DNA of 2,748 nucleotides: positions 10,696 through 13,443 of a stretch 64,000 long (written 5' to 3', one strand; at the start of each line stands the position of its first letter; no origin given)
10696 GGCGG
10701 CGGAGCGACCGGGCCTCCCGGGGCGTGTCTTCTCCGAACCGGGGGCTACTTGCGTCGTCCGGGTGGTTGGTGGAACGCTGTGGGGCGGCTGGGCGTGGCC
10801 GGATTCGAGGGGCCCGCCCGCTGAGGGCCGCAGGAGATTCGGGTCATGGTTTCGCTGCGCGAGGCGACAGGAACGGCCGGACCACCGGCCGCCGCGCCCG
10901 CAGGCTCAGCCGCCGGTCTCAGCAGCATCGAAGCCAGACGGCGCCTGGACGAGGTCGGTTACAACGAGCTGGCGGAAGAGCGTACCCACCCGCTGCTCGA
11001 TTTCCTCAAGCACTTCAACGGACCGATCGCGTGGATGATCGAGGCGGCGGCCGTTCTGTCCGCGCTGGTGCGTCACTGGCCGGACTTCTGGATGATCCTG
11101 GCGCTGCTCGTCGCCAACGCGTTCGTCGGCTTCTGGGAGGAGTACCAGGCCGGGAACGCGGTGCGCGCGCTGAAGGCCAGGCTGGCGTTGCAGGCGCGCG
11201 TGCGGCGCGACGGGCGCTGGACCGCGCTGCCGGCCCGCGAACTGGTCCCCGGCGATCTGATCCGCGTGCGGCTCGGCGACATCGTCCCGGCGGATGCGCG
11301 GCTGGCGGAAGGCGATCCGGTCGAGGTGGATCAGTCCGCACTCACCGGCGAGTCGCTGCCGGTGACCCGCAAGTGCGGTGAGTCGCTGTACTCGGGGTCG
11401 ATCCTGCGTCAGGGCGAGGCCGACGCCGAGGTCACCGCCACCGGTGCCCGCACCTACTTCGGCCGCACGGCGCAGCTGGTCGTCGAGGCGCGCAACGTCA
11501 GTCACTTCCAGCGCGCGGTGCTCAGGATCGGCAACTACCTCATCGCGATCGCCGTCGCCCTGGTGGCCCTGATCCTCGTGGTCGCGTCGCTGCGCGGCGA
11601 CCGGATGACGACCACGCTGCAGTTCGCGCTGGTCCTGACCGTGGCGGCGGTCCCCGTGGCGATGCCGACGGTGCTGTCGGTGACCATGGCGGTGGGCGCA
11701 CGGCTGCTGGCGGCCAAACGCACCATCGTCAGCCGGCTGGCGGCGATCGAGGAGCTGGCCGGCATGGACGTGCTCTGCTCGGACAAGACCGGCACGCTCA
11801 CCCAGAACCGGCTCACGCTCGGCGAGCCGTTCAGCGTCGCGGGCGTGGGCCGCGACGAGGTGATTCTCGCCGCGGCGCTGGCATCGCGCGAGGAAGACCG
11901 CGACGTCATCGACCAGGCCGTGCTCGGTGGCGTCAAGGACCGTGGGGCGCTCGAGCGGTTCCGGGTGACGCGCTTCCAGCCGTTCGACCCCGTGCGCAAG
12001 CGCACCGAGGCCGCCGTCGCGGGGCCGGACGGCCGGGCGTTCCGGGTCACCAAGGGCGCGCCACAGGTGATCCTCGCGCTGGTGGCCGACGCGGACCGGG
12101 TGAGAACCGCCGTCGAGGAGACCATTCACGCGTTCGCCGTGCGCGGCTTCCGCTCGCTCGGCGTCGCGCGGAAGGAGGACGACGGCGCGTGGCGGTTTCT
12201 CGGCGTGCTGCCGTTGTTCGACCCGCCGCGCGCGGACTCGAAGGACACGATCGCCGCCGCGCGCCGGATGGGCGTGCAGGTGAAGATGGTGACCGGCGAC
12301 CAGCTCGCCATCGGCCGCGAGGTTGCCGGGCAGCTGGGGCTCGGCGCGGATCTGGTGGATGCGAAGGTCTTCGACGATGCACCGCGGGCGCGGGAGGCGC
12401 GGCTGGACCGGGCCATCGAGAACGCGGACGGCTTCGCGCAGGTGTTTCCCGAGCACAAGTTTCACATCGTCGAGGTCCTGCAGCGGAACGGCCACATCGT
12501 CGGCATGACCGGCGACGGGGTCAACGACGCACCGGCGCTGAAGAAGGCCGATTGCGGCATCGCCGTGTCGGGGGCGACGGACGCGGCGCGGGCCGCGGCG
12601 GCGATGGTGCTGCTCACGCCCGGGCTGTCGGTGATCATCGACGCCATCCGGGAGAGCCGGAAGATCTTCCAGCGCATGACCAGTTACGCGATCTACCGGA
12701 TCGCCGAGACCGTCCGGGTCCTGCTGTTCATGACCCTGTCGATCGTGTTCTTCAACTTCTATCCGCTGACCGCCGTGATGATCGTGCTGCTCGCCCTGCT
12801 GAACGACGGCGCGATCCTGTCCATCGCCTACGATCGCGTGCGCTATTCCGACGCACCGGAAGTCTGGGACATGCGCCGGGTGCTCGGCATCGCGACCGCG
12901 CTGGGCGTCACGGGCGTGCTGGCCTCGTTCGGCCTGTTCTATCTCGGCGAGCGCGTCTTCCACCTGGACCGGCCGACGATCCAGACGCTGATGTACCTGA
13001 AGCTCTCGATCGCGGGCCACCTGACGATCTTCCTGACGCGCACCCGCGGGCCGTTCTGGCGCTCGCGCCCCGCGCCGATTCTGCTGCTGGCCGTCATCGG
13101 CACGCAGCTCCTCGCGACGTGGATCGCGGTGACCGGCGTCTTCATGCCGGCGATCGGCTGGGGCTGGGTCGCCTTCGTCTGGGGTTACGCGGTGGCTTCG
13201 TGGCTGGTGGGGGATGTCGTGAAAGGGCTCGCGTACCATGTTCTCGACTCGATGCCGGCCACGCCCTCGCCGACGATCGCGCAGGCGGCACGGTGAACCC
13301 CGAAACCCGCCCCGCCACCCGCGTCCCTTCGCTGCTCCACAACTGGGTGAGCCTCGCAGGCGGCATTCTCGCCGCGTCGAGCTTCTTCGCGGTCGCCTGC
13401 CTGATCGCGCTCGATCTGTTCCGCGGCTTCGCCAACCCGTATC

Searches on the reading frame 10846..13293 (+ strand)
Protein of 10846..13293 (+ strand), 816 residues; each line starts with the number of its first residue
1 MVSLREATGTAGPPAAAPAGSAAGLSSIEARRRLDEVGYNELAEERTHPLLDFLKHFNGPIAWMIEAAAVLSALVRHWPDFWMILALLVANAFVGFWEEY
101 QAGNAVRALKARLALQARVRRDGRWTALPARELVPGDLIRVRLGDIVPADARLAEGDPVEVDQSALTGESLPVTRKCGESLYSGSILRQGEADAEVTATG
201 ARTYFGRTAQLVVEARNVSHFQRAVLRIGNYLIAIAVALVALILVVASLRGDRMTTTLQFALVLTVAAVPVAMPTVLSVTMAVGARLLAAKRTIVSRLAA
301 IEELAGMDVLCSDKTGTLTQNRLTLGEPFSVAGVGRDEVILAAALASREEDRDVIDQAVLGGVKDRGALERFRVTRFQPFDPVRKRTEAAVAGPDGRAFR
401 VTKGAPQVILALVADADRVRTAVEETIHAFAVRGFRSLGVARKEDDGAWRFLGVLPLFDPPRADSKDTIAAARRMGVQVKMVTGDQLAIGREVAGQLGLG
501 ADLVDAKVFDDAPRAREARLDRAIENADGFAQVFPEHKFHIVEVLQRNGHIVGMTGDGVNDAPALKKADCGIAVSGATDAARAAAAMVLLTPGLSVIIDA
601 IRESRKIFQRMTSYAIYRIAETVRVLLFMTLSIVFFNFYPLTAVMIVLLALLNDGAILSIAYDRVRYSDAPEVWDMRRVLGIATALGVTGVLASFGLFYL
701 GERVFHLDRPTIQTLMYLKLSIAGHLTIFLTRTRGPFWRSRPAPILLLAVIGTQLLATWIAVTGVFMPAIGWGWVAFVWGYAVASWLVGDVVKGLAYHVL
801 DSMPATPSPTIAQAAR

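Call 48: search_protein_families(library=pfam, proteins=[window:10846-13293:+], max_evalue=0.001)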
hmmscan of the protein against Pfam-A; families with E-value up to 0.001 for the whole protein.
window:10846-13293:+ (816 aa): 3 families
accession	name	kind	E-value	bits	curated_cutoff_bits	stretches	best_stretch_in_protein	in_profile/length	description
PF00122.25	E1-E2_ATPase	-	1.1e-49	168.8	28.1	1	116-291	6-181/181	E1-E2 ATPase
PF00702.32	Hydrolase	-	9.4e-14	52.7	26.4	1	307-569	1-191/191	haloacid dehalogenase-like hydrolase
PF00690.31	Cation_ATPase_N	-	1.8e-09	37.6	20.4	1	22-72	18-69/69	Cation transporter/ATPase, N-terminus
